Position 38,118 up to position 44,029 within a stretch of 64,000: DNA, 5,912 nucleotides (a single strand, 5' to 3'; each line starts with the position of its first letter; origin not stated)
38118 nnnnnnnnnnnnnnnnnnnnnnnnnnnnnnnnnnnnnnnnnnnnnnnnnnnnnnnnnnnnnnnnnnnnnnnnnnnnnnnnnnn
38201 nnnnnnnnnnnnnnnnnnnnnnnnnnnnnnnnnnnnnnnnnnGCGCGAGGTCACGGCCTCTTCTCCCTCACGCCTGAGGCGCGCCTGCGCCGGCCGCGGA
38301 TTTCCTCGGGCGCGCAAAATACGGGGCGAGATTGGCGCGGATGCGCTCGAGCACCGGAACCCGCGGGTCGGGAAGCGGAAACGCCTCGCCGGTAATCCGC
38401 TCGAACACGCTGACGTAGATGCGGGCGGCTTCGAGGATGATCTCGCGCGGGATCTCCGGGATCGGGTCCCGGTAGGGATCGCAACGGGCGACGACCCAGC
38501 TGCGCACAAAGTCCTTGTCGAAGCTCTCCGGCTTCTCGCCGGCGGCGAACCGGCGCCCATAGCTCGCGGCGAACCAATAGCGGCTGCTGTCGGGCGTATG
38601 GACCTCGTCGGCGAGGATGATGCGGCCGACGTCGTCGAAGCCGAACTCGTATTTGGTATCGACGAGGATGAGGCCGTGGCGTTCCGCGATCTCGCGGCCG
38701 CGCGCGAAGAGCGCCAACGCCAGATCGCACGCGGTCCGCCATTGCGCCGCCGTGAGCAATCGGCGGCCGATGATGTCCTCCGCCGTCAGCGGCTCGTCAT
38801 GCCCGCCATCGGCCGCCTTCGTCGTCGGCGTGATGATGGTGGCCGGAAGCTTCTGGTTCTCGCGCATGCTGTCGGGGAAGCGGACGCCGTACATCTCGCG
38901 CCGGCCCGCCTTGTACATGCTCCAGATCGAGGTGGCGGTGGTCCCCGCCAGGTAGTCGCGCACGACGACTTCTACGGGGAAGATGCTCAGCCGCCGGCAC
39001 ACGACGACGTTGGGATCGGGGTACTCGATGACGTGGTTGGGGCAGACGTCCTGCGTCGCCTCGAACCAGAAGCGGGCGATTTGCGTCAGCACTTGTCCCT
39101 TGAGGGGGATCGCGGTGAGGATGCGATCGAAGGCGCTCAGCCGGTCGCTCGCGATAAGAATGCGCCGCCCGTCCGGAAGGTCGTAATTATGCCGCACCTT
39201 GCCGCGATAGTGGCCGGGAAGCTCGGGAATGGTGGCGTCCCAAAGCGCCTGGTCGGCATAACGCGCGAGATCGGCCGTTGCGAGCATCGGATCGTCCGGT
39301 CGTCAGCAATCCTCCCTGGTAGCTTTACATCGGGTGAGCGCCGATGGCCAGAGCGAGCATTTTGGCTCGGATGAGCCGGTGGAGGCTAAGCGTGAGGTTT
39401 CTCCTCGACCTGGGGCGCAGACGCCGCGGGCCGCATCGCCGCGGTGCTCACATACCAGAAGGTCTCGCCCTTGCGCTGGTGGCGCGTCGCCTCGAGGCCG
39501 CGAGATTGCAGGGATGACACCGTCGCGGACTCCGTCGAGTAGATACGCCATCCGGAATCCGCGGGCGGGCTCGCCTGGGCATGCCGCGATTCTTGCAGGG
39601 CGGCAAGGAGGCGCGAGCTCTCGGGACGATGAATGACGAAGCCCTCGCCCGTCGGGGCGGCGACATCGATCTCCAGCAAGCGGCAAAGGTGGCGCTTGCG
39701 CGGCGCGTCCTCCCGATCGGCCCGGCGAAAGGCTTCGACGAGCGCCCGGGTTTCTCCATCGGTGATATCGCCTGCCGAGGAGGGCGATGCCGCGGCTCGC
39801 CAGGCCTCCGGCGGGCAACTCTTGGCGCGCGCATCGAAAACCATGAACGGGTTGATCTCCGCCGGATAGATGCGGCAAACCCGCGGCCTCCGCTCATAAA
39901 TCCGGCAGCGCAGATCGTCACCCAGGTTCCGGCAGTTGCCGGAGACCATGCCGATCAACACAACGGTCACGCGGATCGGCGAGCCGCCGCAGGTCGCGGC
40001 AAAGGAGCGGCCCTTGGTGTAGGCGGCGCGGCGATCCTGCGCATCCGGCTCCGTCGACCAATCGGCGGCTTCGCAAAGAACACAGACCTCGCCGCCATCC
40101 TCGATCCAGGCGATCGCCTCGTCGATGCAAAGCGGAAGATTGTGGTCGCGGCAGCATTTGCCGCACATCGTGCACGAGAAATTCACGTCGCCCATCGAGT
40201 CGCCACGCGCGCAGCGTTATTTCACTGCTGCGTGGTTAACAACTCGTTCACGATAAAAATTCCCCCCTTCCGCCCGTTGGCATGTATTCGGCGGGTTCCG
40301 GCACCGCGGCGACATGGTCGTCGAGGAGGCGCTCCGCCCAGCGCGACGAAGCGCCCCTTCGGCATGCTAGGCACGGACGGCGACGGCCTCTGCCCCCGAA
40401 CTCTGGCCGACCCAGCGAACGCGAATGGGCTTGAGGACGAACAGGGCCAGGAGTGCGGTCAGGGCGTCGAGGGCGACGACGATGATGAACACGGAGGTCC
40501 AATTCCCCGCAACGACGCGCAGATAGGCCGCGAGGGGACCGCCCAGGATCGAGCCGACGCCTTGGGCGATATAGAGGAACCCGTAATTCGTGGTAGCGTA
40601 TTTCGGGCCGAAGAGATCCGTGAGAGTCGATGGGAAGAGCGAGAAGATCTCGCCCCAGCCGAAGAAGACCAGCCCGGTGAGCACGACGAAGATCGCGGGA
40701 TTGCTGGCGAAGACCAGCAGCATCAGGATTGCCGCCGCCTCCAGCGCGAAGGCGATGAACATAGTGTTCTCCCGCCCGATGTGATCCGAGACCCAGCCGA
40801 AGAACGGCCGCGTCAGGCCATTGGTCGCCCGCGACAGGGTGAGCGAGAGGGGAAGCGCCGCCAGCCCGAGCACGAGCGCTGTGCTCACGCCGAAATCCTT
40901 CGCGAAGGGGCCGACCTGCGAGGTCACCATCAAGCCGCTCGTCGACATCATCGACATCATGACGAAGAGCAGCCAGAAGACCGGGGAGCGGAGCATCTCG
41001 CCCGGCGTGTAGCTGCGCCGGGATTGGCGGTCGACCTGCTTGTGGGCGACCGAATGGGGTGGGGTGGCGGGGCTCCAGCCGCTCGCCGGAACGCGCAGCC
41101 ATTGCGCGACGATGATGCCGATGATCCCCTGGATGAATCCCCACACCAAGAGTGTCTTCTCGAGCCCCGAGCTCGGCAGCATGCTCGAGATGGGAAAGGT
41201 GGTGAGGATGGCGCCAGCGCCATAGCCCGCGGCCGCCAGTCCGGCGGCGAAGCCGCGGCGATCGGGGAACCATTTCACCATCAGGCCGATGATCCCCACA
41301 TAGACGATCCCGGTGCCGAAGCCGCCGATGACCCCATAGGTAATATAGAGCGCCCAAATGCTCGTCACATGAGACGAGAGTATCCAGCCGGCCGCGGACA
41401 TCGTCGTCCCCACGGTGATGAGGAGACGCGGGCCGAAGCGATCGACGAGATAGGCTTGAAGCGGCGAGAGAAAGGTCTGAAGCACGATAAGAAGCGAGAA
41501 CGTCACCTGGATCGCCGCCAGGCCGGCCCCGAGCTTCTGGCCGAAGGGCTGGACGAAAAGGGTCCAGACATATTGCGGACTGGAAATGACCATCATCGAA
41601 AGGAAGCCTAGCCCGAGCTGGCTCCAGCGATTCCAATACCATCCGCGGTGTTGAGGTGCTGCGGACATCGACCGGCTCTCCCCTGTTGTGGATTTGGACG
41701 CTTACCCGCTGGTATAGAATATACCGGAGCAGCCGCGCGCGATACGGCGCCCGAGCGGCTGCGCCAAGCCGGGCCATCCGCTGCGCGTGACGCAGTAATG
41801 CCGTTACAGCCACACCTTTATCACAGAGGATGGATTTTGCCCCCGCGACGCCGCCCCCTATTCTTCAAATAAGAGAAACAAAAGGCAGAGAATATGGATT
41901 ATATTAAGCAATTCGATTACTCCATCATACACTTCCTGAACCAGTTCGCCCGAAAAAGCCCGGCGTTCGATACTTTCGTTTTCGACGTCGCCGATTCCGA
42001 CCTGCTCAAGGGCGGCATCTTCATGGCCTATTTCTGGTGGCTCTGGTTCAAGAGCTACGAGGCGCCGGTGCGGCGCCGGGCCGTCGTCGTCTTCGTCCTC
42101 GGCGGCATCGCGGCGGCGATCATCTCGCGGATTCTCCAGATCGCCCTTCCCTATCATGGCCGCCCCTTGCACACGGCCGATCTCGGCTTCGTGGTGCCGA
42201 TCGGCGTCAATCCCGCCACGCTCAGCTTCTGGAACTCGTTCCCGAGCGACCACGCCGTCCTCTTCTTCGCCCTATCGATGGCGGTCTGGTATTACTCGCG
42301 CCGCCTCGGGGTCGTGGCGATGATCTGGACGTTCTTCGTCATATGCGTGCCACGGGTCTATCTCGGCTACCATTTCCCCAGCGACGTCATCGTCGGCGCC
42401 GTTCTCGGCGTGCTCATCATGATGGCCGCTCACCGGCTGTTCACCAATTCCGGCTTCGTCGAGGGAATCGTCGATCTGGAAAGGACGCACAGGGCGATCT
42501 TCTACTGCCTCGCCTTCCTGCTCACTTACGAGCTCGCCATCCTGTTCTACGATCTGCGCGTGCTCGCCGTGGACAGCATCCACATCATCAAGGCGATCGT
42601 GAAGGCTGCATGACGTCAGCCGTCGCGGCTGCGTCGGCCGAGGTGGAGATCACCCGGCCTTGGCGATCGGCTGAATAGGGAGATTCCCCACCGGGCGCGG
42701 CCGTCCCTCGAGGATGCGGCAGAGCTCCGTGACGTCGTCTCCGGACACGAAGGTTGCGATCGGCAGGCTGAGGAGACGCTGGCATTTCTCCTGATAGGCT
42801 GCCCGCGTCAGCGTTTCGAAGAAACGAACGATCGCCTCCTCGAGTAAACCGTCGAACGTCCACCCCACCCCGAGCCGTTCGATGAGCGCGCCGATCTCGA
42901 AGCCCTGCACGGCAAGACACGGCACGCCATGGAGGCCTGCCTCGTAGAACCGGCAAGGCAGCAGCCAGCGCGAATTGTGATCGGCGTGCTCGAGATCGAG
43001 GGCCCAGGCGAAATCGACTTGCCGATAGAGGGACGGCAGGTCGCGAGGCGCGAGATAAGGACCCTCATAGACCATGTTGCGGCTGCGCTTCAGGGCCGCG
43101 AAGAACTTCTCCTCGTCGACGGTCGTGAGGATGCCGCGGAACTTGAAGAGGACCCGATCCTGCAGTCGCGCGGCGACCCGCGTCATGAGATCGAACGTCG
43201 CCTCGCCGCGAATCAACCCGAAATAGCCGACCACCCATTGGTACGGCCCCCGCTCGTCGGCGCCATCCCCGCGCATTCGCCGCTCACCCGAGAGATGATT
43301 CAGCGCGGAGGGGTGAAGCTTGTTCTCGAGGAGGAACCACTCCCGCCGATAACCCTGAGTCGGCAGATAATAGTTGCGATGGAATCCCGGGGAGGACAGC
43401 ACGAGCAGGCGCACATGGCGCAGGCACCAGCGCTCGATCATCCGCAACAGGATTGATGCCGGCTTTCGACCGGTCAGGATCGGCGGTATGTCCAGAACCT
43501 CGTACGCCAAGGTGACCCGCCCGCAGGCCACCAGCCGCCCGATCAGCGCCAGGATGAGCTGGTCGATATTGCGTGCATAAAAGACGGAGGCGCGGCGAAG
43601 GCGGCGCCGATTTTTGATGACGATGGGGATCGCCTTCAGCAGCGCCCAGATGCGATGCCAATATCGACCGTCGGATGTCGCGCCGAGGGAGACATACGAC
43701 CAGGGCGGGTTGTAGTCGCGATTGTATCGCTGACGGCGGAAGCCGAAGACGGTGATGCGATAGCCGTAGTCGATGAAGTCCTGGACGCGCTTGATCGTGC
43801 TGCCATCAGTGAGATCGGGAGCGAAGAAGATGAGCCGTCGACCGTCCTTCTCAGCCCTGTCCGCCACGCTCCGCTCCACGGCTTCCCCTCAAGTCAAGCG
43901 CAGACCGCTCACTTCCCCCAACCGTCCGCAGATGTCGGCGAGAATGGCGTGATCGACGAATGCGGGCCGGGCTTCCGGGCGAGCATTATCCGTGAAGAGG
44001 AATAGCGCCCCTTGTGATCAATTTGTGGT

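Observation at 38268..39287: Long-form SAICAR-synthetase paralog embedded in a non-purine operon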

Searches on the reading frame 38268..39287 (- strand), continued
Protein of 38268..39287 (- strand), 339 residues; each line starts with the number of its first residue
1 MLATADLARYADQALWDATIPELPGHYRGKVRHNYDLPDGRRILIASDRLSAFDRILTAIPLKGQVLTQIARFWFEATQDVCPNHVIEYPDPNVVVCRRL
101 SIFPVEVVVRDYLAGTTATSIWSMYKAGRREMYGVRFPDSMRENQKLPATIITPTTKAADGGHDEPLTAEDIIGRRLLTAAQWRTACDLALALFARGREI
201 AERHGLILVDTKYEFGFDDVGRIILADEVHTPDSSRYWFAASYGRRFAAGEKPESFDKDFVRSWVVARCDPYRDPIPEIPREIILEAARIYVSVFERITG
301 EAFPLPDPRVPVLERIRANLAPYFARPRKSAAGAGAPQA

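Call 72: find_encoding_contigs(protein=P0004, flank=5000, max_places=1)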
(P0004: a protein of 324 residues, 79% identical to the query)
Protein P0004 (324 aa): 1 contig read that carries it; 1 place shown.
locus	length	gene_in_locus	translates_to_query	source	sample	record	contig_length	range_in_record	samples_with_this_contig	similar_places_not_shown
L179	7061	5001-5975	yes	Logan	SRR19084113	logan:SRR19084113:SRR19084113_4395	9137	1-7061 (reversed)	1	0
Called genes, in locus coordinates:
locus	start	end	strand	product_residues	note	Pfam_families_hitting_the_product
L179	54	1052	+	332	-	PF00248:Aldo_ket_red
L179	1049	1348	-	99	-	-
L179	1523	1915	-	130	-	PF00034:Cytochrom_C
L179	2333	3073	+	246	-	PF00072:Response_reg, PF00486:Trans_reg_C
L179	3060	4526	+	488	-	PF00672:HAMP (weak), PF00512:HisKA (weak), PF02518:HATPase_c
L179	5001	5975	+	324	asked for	PF01259:SAICAR_synt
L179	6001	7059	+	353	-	?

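Call 73: find_encoding_contigs(protein=P0007, flank=5000, max_places=1)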
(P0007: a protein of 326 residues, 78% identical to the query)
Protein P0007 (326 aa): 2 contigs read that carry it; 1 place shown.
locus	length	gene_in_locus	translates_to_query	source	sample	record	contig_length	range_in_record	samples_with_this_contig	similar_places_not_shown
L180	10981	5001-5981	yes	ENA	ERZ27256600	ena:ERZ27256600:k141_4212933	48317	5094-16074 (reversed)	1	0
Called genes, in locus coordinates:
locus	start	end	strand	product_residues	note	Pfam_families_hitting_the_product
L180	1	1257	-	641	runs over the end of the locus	PF02743:dCache_1, PF00672:HAMP, PF00512:HisKA, PF02518:HATPase_c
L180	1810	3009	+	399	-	PF02441:Flavoprotein, PF04127:DFP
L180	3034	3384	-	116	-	PF22776:K_trans_C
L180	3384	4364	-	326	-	PF02705:K_trans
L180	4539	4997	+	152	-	PF00692:dUTPase, PF22769:DCD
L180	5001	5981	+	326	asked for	PF01259:SAICAR_synt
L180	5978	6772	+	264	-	PF00899:ThiF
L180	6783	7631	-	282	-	-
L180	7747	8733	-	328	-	PF00389:2-Hacid_dh, PF02826:2-Hacid_dh_C, PF03446:NAD_binding_2 (weak)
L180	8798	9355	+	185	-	PF06347:SH3_4, PF08239:SH3_3, PF06347:SH3_4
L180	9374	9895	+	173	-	PF07883:Cupin_2 (weak)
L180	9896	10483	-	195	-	PF12007:DUF3501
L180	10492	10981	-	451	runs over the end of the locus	PF02754:CCG (weak)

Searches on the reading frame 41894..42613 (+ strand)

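Call 9: search_protein_families(library=pfam, proteins=[window:41894-42613:+], max_evalue=0.001)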
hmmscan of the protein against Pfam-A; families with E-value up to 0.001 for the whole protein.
window:41894-42613:+ (239 aa): 2 families
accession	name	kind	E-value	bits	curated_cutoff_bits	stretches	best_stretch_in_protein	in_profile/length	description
PF01569.27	PAP2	-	9.2e-15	55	27.2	1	110-185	42-127/130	PAP2 superfamily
PF14378.12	PAP2_3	-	1.2e-06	29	27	1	13-177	16-189/190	PAP2 superfamily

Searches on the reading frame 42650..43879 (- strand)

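Call 9: search_protein_families(library=pfam, proteins=[window:42650-43879:-], max_evalue=0.001)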
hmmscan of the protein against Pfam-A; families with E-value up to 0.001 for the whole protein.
window:42650-43879:- (409 aa): 0 families

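Call 15: search_protein_families(library=ncbifam, proteins=[window:42650-43879:-], max_evalue=0.01)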
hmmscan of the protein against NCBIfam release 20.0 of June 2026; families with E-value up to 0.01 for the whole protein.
window:42650-43879:- (409 aa): 1 family
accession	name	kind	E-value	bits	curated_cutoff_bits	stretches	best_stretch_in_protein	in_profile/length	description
NF047676.1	TeichurnBiosyTuaH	equivalog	0.0016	17.4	550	1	212-291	212-288/384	teichuronic acid biosynthesis protein TuaH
